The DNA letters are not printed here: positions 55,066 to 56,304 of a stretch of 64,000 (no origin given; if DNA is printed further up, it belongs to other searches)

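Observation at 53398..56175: Low-GC restriction-modification/Vsr islet bounded by an 8-bp inverted repeat and fused into the 3' end of a host gene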

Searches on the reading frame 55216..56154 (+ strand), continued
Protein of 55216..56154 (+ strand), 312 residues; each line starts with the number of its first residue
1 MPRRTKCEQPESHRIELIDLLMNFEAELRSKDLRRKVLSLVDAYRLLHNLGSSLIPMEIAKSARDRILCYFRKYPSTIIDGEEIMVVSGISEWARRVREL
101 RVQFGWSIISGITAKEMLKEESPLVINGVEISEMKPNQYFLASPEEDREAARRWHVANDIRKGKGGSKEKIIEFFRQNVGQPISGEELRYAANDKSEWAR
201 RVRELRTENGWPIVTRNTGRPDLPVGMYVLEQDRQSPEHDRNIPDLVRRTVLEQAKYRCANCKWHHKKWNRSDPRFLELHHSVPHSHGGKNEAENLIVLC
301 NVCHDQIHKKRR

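Call 59: predict_structure(alignment_id=A3)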
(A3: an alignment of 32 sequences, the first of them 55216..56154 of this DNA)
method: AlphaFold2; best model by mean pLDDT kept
length: 312 residues; sequences in the alignment: 32
mean_pLDDT: 88.2   pTM: 0.80
mean pLDDT of the five models: 88.2, 88.0, 86.3, 84.8, 77.6
residues with pLDDT >= 90: 150; 70-90: 152; 50-70: 6; < 50: 4
segments of 3 or more residues with pLDDT < 50: 1-4
pLDDT, mean of each block of 10 residues (from residue 1): 56 89 83 88 88 88 94 95 93 94 93 90 85 94 91 94 93 94 93 88 89 86 89 82 82 90 87 83 87 91 89 72
secondary structure, 60 per line:
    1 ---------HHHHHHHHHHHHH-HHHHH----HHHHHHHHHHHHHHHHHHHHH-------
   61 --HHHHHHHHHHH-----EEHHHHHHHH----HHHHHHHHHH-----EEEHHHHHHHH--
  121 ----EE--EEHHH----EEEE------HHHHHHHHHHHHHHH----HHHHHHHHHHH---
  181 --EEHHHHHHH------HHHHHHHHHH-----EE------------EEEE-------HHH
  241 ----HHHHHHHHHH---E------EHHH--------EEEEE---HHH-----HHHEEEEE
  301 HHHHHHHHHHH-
elements in order: H10-22 H24-28 H33-53 H63-73 H81-88 H93-102 E108-110 H111-118 E138-141 H148-162 H167-177 H185-191 H198-207 E227-230 H245-254 E277-281 E296-300 H301-311

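Call 62: fold_search(model_id=the predicted structure, library=pdb)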
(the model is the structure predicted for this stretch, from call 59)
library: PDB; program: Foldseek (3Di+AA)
matches with E <= 10: 202; with E <= 0.001: 0
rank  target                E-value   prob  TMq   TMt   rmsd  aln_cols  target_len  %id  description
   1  6ghc_B                2.3e-02  0.92  0.19  0.21  18.7       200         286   18  Modification dependent EcoKMcrA restriction endonuclease (released 2018-08-08)
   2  6ghc_A                2.8e-02  0.96  0.19  0.21  19.0       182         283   20  Modification dependent EcoKMcrA restriction endonuclease (released 2018-08-08)
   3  6v9i_C                1.7e-01  0.35  0.16  0.07  22.0       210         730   11  cryo-EM structure of Cullin5 bound to RING-box protein 2 (Cul5-Rbx2) (released 2020-04-29)
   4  2v9v                  2.8e-01  0.41  0.16  0.34  11.2       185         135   11  Crystal Structure of Moorella thermoacetica SelB(377-511) (released 2007-09-11)
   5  8xtg_A                4.2e-01  0.16  0.15  0.12  18.6       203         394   14  Crystal structure of methyltransferase MpaG' in complex with SAH and DMMPA (released 2024-08-28)
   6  7wvs_A                5.3e-01  0.12  0.12  0.10  17.9       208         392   13  The structure of FinI complex with SAM (released 2023-02-15)
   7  22oz_D                6.5e-01  0.38  0.18  0.32  15.4       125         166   19  Structural insights into HpaR-mediated recognition of hrpX and hrpG in Xanthomonas campestris pv. campestris (released 2026-03-11)
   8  5w7s                  6.5e-01  0.12  0.15  0.12  17.4       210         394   13  Crystal structure of OxaC in complex with sinefungin and meleagrin (released 2018-06-27)
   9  7y3h                  6.8e-01  0.08  0.13  0.11  18.7       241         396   12  Crystal Structure of Diels-Alderase ApiI in complex with SAM and product (released 2023-06-14)
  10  4nb5_D                8.0e-01  0.30  0.17  0.34  14.6       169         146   16  Crystal Structure of a transcriptional regulator (released 2014-04-23)
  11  4nb5_C                8.0e-01  0.30  0.17  0.33  14.4       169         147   16  Crystal Structure of a transcriptional regulator (released 2014-04-23)
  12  7dvu                  9.2e-01  0.25  0.17  0.35  20.8       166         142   10  Crystal structure of heme sensor protein PefR in complex with heme and cyanide (released 2021-09-29)
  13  1ev7_A                1.0e+00  0.28  0.18  0.19   7.4       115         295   18  CRYSTAL STRUCTURE OF DNA RESTRICTION ENDONUCLEASE NAEI (released 2000-10-19)
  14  1wsu_B                1.1e+00  0.13  0.13  0.30  13.4       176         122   12  C-terminal domain of elongation factor selB complexed with SECIS RNA (released 2005-01-25)
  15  4h9d_C                1.2e+00  0.93  0.14  0.49   3.7        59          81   22  Crystal Structure of Mn-dependent Gme HNH nicking endonuclease from Geobacter metallireducens GS-15, Northeast Structu (released 2012-10-10)
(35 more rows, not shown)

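Call 63: find_related_loci(query=A3, collection=metagenome_contigs, flank=4000)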
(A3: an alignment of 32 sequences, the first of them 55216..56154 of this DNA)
Query A3 (312 aa) in metagenome_contigs; peptide patterns used: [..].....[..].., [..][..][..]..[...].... (x = any residue, [..] = any of these).
600 stretches matched a pattern (row limit reached: there are more); 588 encode a relative of the query (tblastn E <= 1e-3); the best 80 are kept; 80 distinct loci.
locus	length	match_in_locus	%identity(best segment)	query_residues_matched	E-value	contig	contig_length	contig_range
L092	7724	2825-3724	64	10-310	3e-129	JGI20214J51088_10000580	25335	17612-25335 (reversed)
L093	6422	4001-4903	63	10-311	2e-128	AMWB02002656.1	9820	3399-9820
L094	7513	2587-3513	61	1-310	2e-128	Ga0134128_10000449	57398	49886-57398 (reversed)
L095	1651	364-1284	60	3-310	7e-138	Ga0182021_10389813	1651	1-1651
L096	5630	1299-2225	60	1-310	2e-126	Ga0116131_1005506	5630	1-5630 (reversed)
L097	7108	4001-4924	61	1-309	3e-125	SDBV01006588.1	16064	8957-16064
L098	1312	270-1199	59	1-311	8e-136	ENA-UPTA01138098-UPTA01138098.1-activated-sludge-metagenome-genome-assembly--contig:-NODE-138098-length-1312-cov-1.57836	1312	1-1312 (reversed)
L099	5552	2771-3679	61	6-309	7e-125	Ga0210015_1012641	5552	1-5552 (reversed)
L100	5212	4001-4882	61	16-310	7e-125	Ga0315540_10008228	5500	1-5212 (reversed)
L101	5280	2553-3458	60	9-311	3e-125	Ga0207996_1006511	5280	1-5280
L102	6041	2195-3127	59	1-312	1e-124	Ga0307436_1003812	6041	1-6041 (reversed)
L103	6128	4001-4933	59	1-312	2e-124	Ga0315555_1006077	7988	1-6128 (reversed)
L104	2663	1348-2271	60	3-311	1e-129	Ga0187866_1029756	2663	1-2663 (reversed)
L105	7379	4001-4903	60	10-311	4e-124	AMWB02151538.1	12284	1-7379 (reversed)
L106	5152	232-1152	59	1-308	2e-123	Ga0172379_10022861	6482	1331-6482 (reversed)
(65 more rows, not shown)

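Call 64: find_related_loci(query=A3, collection=viral_contigs, flank=4000)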
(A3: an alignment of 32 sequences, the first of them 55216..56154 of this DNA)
Query A3 (312 aa) in viral_contigs; peptide patterns used: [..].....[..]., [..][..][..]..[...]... (x = any residue, [..] = any of these).
77 stretches matched a pattern; 49 encode a relative of the query (tblastn E <= 1e-3); 48 distinct loci.
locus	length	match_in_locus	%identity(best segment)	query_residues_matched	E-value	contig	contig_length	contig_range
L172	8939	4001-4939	56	1-312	3e-119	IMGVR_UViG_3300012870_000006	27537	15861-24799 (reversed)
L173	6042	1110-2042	56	1-312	4e-119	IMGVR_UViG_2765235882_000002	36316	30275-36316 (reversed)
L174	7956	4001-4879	60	17-310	2e-116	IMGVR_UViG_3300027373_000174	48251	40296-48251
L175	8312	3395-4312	59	10-311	2e-116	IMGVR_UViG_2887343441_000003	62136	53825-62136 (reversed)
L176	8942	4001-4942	54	1-311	2e-111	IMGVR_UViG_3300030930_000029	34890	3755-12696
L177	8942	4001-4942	54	1-311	4e-111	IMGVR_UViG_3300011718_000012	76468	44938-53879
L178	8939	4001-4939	54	1-310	4e-111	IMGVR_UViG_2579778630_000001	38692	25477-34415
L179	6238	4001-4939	54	1-310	4e-111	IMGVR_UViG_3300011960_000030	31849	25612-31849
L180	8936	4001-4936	55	1-309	1e-110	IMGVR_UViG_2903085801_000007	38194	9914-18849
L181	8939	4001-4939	53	1-310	5e-110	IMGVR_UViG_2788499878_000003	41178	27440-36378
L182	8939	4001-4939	56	1-310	8e-109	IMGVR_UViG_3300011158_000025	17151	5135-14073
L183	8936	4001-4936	54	1-309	4e-108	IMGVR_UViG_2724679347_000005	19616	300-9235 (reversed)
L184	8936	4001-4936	54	1-309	4e-108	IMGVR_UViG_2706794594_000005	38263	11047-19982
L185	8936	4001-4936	54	1-309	3e-108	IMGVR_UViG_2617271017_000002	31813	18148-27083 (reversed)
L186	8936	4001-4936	53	1-309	2e-106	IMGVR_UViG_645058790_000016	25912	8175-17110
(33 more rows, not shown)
